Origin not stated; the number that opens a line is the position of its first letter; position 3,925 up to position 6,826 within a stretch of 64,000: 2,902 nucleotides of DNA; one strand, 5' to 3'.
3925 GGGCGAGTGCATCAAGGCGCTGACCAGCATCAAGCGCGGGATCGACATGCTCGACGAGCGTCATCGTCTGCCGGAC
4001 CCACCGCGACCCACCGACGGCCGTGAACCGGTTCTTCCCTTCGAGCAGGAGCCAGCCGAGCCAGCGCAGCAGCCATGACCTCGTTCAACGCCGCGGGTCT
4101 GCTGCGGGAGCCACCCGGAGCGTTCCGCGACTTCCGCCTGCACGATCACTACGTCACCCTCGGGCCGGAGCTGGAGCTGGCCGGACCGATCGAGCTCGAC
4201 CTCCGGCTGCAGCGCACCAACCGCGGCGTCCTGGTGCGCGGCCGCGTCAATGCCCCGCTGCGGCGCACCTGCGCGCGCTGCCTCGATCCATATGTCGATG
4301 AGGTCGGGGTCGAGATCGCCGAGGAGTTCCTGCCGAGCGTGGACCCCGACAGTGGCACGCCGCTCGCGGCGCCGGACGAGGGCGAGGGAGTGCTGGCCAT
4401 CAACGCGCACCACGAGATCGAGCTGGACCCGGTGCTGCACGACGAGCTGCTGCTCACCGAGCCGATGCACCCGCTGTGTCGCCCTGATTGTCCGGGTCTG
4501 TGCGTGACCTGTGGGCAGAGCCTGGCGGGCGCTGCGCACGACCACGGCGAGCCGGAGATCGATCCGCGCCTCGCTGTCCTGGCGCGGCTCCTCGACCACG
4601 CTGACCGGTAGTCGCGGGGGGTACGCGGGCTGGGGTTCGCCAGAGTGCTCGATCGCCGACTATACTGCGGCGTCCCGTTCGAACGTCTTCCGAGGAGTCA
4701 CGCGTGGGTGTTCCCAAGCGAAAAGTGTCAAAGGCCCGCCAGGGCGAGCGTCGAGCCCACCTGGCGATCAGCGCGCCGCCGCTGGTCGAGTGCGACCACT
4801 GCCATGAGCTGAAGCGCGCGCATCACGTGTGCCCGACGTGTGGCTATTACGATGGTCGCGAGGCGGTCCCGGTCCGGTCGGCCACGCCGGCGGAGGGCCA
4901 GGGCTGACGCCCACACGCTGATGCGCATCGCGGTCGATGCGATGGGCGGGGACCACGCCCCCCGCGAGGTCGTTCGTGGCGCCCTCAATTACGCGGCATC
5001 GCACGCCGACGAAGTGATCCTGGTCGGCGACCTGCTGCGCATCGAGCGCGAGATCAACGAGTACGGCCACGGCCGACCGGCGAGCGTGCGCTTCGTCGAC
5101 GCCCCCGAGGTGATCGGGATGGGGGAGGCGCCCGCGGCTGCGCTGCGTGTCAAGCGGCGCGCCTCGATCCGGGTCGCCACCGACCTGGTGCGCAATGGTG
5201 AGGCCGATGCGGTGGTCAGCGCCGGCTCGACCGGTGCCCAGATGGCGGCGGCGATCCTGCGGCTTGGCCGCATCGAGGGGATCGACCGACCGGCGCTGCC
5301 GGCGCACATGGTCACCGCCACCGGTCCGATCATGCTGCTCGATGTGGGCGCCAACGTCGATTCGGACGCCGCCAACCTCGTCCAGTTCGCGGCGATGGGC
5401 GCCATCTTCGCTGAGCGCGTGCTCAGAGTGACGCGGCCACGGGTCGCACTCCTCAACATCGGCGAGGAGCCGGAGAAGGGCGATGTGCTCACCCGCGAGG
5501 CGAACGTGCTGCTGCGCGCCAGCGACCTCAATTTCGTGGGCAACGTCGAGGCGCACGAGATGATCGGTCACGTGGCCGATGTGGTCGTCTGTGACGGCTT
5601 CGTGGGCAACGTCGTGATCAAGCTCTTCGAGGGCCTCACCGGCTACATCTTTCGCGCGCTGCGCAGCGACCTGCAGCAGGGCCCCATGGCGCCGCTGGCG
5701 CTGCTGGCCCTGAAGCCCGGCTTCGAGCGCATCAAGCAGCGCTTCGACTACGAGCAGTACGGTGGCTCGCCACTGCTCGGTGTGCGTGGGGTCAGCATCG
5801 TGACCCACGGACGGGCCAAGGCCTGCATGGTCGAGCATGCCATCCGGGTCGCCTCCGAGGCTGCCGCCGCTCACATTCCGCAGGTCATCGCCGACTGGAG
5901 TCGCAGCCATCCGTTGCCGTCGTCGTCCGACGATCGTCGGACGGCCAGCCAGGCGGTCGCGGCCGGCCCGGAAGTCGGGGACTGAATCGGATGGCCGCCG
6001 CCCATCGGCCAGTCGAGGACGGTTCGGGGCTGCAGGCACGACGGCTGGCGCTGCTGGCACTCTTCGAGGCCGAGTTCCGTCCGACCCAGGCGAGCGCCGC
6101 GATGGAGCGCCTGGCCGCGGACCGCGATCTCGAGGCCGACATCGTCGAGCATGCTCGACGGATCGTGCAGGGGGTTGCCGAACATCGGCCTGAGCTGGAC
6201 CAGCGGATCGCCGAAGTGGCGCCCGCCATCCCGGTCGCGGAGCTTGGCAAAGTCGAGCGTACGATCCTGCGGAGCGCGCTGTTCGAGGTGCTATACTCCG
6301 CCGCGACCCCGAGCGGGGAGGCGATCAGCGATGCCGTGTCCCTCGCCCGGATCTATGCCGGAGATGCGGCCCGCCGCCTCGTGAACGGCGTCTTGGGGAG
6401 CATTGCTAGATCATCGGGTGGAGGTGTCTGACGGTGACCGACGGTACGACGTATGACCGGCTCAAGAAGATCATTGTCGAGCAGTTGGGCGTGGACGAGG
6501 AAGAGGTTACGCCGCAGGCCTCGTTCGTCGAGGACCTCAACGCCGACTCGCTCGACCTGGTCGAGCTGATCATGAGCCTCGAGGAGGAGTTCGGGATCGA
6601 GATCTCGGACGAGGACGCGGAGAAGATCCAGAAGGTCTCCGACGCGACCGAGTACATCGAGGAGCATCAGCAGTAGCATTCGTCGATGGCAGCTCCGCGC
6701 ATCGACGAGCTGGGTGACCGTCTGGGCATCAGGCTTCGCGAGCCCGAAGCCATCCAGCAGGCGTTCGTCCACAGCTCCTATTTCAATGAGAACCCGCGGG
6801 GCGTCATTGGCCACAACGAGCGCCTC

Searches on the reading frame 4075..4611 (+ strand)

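Call 11: search_protein_families(library=ncbifam, proteins=[window:4075-4611:+])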
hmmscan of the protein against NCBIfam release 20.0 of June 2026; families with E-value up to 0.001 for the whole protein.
window:4075-4611:+ (178 aa): 1 family
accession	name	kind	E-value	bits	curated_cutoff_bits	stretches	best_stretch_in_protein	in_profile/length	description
NF008395.0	PRK11193.1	equivalog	8.4e-05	22.7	192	1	43-134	49-136/173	23S rRNA accumulation protein YceD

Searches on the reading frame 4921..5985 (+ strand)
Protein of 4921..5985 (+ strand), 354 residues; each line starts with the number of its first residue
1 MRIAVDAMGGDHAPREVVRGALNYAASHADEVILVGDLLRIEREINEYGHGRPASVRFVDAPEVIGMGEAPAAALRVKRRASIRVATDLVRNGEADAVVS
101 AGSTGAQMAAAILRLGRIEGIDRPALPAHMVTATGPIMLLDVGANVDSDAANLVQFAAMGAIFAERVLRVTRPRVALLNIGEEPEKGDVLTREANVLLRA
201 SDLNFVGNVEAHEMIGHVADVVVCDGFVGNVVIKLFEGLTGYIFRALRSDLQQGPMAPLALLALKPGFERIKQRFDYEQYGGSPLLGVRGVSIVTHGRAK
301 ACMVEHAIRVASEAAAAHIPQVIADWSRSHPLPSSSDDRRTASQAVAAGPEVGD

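Call 11: search_protein_families(library=ncbifam, proteins=[window:4921-5985:+])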
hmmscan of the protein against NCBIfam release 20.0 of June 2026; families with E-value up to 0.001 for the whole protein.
window:4921-5985:+ (354 aa): 4 families
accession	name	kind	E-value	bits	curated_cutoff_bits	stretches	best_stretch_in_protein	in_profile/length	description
TIGR00182.1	plsX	equivalog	2e-104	349.4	243.4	1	1-325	1-325/337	phosphate acyltransferase PlsX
NF010419.0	PRK13845.1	equivalog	1.8e-78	264.4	729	1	2-326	99-432/440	putative glycerol-3-phosphate acyltransferase PlsX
NF010420.0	PRK13846.1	equivalog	5.3e-41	140.9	536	1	2-325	4-313/316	phosphate acyltransferase PlsX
NF040747.1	reduct_C_alpha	equivalog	0.00095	18.3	350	0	151-239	136-228/380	glycine/sarcosine/betaine reductase complex component C subunit alpha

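Call 58: find_homologous_proteins(query=window:4921-5985:+, max_evalue=1e-80)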
Query window:4921-5985:+ (354 aa): 2060 proteins with E <= 1e-80 among 8000 candidates; the best 120 are listed.
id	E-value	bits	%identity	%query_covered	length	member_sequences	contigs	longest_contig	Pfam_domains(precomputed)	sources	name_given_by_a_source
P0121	4.2e-189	646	90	94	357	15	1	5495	PF02504.21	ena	-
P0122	8.4e-189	645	92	93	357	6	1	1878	PF02504.21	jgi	jgi:phosphate acyltransferase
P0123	2.7e-188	643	91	94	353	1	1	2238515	PF02504.21,PF01515.25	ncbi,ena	-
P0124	2.4e-187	640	85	100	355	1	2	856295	PF02504.21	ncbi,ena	-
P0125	1.3e-186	638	85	100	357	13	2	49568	PF02504.21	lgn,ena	-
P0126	4.1e-181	620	84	97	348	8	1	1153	PF02504.21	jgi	jgi:glycerol-3-phosphate acyltransferase PlsX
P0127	6.7e-181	619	84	97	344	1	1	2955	PF02504.21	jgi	-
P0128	6.9e-181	619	84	97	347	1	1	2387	PF02504.21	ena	-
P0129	6.9e-181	619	84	97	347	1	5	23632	PF02504.21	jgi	jgi:glycerol-3-phosphate acyltransferase PlsX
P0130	1.1e-180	618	88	92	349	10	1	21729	PF02504.21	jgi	jgi:glycerol-3-phosphate acyltransferase PlsX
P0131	1.7e-180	618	84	97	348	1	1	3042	PF02504.21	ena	-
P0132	1.8e-179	614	88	93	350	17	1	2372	PF02504.21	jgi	jgi:glycerol-3-phosphate acyltransferase PlsX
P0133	9.6e-179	612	85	94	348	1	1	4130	PF02504.21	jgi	jgi:glycerol-3-phosphate acyltransferase PlsX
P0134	1.1e-177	609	87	93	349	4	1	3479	PF02504.21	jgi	jgi:glycerol-3-phosphate acyltransferase PlsX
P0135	6.8e-177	606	84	95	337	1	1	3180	PF02504.21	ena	-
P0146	5.3e-175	600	85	92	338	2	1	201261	PF02504.21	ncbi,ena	-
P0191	3.4e-165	568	76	98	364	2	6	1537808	PF02504.21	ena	-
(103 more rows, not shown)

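Call 59: find_encoding_contigs(protein=P0123, flank=4000, max_places=1)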
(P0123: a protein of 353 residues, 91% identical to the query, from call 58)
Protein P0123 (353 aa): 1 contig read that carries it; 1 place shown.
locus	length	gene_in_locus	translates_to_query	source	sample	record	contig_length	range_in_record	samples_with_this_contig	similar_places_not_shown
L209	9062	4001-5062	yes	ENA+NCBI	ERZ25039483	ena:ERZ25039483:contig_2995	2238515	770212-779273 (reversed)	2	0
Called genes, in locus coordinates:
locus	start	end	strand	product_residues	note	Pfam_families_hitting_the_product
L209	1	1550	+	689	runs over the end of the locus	PF17191:RecG_wedge, PF04851:ResIII (weak), PF00270:DEAD, PF00271:Helicase_C, PF19833:RecG_dom3_C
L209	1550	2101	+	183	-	PF03602:Cons_hypoth95, PF05175:MTS (weak)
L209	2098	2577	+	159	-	PF01467:CTP_transf_like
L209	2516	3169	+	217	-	-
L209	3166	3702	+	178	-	PF02620:YceD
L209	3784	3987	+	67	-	PF01783:Ribosomal_L32p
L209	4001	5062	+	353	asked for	PF02504:FA_synthesis, PF01515:PTA_PTB (faint)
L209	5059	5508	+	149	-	PF01029:NusB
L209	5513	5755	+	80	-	PF00550:PP-binding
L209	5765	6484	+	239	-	PF22935:RM44_endonuclase (weak), PF14622:Ribonucleas_3_3, PF00636:Ribonuclease_3, PF00035:dsrm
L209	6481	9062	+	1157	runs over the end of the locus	PF02463:SMC_N, PF13304:AAA_21 (faint), PF13476:AAA_23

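Call 60: find_encoding_contigs(protein=P0124, flank=4000, max_places=1)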
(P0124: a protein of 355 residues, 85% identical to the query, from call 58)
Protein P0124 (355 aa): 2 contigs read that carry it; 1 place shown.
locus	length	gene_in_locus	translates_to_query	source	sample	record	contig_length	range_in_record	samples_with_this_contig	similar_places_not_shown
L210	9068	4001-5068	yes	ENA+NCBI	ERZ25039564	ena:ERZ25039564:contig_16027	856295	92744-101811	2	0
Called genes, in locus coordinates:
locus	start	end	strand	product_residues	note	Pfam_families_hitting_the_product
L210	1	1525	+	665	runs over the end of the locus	PF17191:RecG_wedge, PF00270:DEAD, PF04851:ResIII (weak), PF00271:Helicase_C, PF19833:RecG_dom3_C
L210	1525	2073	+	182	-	PF03602:Cons_hypoth95, PF05175:MTS (weak)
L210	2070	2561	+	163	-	PF01467:CTP_transf_like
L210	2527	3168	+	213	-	-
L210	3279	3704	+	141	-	PF02620:YceD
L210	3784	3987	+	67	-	PF01783:Ribosomal_L32p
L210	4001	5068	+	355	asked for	PF02504:FA_synthesis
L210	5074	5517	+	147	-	PF01029:NusB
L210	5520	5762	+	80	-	PF00550:PP-binding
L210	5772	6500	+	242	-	PF22935:RM44_endonuclase (weak), PF14622:Ribonucleas_3_3, PF00636:Ribonuclease_3, PF00035:dsrm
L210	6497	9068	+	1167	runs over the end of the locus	PF02463:SMC_N, PF13304:AAA_21 (faint), PF13476:AAA_23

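Call 61: find_encoding_contigs(protein=P0146, flank=4000, max_places=1)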
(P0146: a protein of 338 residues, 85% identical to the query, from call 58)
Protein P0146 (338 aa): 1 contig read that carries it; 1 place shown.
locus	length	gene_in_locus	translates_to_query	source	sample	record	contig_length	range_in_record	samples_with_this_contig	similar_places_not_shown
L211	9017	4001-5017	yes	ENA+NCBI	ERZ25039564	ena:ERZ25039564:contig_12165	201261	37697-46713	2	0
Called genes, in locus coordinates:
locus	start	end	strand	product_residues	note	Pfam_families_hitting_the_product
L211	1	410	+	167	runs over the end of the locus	-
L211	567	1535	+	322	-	PF00271:Helicase_C, PF19833:RecG_dom3_C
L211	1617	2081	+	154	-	PF03602:Cons_hypoth95, PF05175:MTS (weak), PF13578:Methyltransf_24 (weak)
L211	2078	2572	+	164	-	PF01467:CTP_transf_like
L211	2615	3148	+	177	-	-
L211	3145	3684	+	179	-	PF02620:YceD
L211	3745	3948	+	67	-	PF01783:Ribosomal_L32p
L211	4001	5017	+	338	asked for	PF02504:FA_synthesis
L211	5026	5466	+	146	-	PF01029:NusB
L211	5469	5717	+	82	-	PF00550:PP-binding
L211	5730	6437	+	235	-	PF14622:Ribonucleas_3_3, PF00636:Ribonuclease_3, PF00035:dsrm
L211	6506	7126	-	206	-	-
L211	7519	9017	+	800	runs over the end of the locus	PF02463:SMC_N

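Call 62: find_encoding_contigs(protein=P0191, flank=4000, max_places=1)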
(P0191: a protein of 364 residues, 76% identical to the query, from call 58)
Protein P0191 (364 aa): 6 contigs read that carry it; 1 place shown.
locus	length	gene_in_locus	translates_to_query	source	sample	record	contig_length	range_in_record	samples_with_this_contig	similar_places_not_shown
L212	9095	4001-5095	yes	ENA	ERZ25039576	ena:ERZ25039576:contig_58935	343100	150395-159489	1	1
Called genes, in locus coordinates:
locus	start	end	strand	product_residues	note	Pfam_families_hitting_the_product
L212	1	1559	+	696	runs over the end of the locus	PF17191:RecG_wedge, PF00270:DEAD, PF04851:ResIII, PF00271:Helicase_C, PF19833:RecG_dom3_C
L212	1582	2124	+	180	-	PF03602:Cons_hypoth95, PF05175:MTS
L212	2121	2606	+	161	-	PF01467:CTP_transf_like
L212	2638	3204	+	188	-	-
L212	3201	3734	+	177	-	PF02620:YceD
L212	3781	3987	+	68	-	PF01783:Ribosomal_L32p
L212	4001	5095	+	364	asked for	PF02504:FA_synthesis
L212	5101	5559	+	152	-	PF01029:NusB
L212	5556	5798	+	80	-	PF00550:PP-binding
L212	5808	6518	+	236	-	PF14622:Ribonucleas_3_3, PF00636:Ribonuclease_3, PF00035:dsrm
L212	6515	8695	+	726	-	PF02463:SMC_N, PF13476:AAA_23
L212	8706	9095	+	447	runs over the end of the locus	PF02463:SMC_N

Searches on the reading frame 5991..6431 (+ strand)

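Call 11: search_protein_families(library=ncbifam, proteins=[window:5991-6431:+])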
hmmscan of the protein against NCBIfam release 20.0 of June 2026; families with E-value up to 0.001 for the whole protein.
window:5991-6431:+ (146 aa): 6 families
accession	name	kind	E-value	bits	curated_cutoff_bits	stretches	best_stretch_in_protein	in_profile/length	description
TIGR01951.1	nusB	equivalog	5.3e-28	97.9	88.35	1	15-141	4-130/131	transcription antitermination factor NusB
NF001223.0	PRK00202.1-1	equivalog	3.4e-17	62.8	131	1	15-138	11-140/146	transcription antitermination factor NusB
NF011494.0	PRK14902.1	equivalog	5.2e-11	42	319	1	15-141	4-128/444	16S rRNA (cytosine(967)-C(5))-methyltransferase RsmB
NF001230.0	PRK00202.2-5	equivalog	2.9e-07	30.4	132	1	17-140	26-149/165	transcription antitermination factor NusB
NF011493.0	PRK14901.1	equivalog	4.4e-07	29.1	540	1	14-142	3-129/447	16S rRNA (cytosine(967)-C(5))-methyltransferase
TIGR00563.1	rsmB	equivalog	2.5e-06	26.9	269.05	1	17-142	1-124/437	16S rRNA (cytosine(967)-C(5))-methyltransferase RsmB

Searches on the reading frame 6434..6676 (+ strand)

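Call 11: search_protein_families(library=ncbifam, proteins=[window:6434-6676:+])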
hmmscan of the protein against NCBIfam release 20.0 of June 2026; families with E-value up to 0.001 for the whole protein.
window:6434-6676:+ (80 aa): 16 families
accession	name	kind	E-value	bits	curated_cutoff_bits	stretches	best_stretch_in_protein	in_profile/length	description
NF002148.0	PRK00982.1-2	subfamily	1.2e-35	121.2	71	1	6-79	5-78/79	acyl carrier protein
NF002149.0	PRK00982.1-3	equivalog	1.2e-32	111.6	106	1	8-80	6-78/78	acyl carrier protein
NF002151.0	PRK00982.1-5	equivalog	3.9e-32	110.2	92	1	6-79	4-77/78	acyl carrier protein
TIGR00517.1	acyl_carrier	equivalog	4.9e-32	109.6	70.45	1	6-79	4-77/77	acyl carrier protein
NF002150.0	PRK00982.1-4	subfamily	1.2e-27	95.9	66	1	1-80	1-80/80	acyl carrier protein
NF002147.0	PRK00982.1-1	equivalog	1.8e-19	69.3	84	1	8-80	10-82/83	acyl carrier protein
NF009104.0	PRK12449.1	equivalog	1.5e-17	63.3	70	1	1-79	1-79/80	acyl carrier protein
NF040636.1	AcpM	exception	7.7e-17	61.1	146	1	9-77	9-77/93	meromycolate extension acyl carrier protein AcpM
NF006031.0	PRK08172.1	equivalog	1.5e-16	60.8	76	1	9-73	8-72/82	acyl carrier protein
NF003757.0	PRK05350.1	equivalog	1.9e-12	47.1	65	1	2-77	3-78/83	acyl carrier protein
NF005079.0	PRK06508.1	equivalog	1.1e-10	41.7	83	1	5-70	3-66/93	acyl carrier protein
NF058660.1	cispen_ACP_AmcB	equivalog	1e-09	38.4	80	1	8-79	4-79/80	cispentacin biosynthesis acyl carrier protein AmcB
NF004533.0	PRK05883.1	equivalog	3.4e-07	30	72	1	7-71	25-89/100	acyl carrier protein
NF005798.0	PRK07639.1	equivalog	2.9e-05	24.4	100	1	1-79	1-82/91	petrobactin biosynthesis protein AsbD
NF006617.0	PRK09184.1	subfamily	6.6e-05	22.9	70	1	9-79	17-94/96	phosphopantetheine-binding protein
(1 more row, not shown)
